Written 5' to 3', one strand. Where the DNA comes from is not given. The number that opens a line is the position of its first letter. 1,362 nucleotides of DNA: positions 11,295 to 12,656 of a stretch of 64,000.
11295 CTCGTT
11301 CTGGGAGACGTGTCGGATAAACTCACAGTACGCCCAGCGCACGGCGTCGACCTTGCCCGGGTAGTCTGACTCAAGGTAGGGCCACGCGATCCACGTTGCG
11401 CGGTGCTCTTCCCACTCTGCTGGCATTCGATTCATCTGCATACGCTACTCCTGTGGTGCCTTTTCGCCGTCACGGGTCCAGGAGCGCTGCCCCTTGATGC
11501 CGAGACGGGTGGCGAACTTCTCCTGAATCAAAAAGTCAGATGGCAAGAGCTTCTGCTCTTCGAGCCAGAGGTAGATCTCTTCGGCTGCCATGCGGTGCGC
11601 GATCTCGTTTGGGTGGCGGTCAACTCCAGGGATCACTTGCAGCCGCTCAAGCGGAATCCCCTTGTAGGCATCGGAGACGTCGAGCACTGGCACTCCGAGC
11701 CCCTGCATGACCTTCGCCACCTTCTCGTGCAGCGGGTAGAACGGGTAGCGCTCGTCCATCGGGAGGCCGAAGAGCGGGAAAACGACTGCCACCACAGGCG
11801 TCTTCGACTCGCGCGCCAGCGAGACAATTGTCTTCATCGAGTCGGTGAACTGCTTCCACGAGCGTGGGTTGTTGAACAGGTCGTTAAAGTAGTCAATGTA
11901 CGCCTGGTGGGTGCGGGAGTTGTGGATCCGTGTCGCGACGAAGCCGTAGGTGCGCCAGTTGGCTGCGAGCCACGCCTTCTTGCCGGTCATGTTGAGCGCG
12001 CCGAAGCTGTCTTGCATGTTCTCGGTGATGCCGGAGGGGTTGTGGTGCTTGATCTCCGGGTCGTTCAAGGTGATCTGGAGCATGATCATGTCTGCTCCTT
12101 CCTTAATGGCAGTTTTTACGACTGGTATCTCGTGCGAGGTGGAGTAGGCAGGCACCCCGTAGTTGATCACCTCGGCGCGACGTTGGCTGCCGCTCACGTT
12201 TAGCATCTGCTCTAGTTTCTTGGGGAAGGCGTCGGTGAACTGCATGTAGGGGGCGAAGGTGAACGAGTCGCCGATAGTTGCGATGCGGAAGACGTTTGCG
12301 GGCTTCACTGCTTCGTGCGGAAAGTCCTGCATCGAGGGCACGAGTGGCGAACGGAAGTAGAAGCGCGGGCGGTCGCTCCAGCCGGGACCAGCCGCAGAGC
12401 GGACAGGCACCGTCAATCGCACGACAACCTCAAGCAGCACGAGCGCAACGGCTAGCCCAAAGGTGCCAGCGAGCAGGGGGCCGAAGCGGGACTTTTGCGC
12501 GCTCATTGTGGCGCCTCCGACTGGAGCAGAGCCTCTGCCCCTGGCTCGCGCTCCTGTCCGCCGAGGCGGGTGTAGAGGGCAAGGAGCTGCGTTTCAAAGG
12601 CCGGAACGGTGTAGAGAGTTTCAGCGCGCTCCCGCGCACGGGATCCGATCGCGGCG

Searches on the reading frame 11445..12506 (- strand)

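Call 8: search_protein_families(library=pfam, proteins=[window:11445-12506:-])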
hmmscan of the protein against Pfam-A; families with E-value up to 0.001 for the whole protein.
window:11445-12506:- (353 aa): 1 family
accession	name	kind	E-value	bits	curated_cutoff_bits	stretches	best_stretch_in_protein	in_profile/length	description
PF13472.12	Lipase_GDSL_2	-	4.3e-08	34.3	32.9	1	78-305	2-177/178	GDSL-like Lipase/Acylhydrolase family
